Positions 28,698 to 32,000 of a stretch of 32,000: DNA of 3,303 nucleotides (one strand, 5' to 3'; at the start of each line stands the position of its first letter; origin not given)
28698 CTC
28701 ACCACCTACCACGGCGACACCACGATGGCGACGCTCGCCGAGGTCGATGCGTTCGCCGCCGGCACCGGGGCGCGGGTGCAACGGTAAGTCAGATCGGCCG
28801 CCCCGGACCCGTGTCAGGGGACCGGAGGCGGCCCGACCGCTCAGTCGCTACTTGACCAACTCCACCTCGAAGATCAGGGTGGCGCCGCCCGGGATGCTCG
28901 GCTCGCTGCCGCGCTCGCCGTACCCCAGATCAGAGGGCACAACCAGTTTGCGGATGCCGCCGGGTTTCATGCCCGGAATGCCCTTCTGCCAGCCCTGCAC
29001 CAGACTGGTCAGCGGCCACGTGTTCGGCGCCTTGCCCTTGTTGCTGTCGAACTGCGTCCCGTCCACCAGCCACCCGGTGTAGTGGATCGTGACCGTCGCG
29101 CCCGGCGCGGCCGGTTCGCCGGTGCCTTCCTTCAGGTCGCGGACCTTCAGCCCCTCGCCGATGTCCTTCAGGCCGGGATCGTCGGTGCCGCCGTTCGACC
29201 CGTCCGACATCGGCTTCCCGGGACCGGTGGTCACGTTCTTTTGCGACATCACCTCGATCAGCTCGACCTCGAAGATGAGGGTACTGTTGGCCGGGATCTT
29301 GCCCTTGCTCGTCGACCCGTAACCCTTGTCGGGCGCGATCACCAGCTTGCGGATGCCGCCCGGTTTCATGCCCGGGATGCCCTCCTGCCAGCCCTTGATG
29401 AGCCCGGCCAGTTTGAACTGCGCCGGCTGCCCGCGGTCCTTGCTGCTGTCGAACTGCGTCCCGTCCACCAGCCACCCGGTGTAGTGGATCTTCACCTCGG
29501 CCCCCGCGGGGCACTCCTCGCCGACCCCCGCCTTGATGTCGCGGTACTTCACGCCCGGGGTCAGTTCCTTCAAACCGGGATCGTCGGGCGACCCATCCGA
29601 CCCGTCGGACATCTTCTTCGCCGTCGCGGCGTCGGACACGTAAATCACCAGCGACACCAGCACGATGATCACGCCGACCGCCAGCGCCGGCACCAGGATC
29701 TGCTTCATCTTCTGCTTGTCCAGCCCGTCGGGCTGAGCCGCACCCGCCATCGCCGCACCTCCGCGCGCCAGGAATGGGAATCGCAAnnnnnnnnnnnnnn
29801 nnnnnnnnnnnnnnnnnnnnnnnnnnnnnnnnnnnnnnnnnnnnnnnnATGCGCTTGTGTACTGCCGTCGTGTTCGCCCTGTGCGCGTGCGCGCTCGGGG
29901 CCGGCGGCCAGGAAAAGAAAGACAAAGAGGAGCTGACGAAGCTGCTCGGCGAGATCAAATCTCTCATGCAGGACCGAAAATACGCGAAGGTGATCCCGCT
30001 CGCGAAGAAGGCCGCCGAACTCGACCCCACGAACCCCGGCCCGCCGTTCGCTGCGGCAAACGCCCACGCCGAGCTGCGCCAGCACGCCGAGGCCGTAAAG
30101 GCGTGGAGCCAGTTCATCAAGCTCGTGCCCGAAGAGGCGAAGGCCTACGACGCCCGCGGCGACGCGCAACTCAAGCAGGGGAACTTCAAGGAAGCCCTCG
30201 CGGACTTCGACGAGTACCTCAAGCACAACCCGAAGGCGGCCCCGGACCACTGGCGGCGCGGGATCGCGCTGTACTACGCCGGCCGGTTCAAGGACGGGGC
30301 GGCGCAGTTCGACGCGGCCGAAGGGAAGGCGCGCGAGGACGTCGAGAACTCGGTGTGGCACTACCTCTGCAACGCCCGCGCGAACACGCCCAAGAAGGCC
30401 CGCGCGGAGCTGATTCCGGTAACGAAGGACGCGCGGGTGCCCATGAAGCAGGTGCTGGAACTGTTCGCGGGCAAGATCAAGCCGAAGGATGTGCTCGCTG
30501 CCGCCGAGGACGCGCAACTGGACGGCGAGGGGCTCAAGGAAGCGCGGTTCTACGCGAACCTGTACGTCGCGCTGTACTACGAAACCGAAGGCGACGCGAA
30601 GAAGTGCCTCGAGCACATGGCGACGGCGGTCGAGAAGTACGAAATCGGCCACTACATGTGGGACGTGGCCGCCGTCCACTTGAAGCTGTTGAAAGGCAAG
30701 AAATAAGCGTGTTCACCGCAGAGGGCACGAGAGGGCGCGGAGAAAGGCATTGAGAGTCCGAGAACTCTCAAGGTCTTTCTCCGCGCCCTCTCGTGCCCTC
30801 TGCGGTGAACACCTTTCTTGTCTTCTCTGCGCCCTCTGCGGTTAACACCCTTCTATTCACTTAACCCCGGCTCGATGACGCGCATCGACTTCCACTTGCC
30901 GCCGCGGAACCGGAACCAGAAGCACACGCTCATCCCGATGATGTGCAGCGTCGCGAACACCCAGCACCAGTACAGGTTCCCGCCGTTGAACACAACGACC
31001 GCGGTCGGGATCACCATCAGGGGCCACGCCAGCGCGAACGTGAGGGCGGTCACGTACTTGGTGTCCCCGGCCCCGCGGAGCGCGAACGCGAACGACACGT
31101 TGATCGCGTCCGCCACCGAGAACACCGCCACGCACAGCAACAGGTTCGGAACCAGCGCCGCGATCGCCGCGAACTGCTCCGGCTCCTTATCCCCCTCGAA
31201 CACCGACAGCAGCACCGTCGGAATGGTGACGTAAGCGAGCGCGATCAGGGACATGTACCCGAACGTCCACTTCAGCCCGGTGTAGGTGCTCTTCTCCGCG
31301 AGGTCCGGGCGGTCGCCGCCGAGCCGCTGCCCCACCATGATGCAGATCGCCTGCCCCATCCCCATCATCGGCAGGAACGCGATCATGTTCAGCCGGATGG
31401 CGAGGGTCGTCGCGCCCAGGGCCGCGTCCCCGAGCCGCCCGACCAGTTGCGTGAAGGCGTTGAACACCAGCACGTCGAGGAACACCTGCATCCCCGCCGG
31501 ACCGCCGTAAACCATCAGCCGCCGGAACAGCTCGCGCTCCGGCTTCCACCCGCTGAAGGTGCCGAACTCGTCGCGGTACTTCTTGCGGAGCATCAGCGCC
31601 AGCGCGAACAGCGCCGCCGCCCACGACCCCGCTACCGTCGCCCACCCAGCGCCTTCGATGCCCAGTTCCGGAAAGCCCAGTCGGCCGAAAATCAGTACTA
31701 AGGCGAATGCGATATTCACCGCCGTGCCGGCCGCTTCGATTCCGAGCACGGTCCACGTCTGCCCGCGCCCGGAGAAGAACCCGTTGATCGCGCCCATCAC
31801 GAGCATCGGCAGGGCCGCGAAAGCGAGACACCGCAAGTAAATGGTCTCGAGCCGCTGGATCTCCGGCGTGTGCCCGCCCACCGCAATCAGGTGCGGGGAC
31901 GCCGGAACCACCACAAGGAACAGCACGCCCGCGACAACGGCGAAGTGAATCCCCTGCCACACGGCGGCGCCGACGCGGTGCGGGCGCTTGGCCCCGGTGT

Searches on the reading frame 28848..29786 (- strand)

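Call 88: search_protein_families(library=pfam, proteins=[window:28848-29786:-], max_evalue=0.001)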
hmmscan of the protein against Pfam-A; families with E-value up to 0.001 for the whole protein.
window:28848-29786:- (312 aa): 1 family
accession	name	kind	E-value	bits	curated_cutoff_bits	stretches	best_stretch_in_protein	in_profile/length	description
PF00254.34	FKBP_C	-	1.6e-55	185.8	21.1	2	93-177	6-94/94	FKBP-type peptidyl-prolyl cis-trans isomerase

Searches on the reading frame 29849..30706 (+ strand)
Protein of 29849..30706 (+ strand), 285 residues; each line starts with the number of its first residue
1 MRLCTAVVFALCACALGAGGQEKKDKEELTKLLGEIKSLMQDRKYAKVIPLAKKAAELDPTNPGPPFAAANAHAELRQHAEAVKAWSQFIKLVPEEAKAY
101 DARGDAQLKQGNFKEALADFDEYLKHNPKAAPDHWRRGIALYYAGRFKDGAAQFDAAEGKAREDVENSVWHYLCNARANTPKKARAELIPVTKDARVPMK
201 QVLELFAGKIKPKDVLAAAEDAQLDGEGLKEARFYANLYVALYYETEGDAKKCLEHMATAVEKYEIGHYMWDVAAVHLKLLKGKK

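Call 88: search_protein_families(library=pfam, proteins=[window:29849-30706:+], max_evalue=0.001)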
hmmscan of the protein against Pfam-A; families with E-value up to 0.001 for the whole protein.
window:29849-30706:+ (285 aa): 9 families
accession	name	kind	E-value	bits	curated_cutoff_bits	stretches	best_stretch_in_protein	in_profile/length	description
PF07719.23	TPR_2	-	9e-14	50.8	27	1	97-129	1-33/34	Tetratricopeptide repeat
PF13428.12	TPR_14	-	3.5e-09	36.9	23.5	0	98-137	2-40/44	Tetratricopeptide repeat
PF13432.12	TPR_16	-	7.1e-09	36.4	32.7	1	67-130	1-64/65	Tetratricopeptide repeat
PF00515.34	TPR_1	-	4e-08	33.2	27.8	1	102-129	6-33/34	Tetratricopeptide repeat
PF13371.12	TPR_9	-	3.5e-07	30.6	35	1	71-130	3-62/73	Tetratricopeptide repeat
PF13414.12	TPR_11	-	4.3e-06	26.8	26.8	0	71-111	2-42/42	TPR repeat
PF14559.12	TPR_19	-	5.3e-06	27.1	25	0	39-85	1-47/68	Tetratricopeptide repeat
PF13431.12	TPR_17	-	1.2e-05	25.6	24.4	0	88-117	4-33/34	Tetratricopeptide repeat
PF13174.12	TPR_6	-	0.00038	21.4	26.3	0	103-129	6-32/33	Tetratricopeptide repeat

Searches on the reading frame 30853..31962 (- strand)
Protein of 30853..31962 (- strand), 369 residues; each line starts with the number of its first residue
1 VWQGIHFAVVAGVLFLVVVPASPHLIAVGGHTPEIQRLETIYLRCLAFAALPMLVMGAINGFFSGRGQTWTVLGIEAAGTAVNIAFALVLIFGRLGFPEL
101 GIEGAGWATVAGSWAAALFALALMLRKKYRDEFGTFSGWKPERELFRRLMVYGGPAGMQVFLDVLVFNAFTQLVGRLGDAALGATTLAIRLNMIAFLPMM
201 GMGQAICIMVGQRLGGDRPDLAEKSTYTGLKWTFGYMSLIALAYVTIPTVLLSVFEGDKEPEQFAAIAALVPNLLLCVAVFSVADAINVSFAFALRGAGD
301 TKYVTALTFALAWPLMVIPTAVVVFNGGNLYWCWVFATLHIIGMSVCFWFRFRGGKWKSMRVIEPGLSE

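Call 88: search_protein_families(library=pfam, proteins=[window:30853-31962:-], max_evalue=0.001)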
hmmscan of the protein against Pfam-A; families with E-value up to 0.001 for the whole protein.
window:30853-31962:- (369 aa): 1 family
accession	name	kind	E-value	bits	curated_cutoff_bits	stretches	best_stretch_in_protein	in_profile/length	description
PF01554.23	MatE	-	2.3e-32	112.4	24.9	2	155-318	1-157/161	MatE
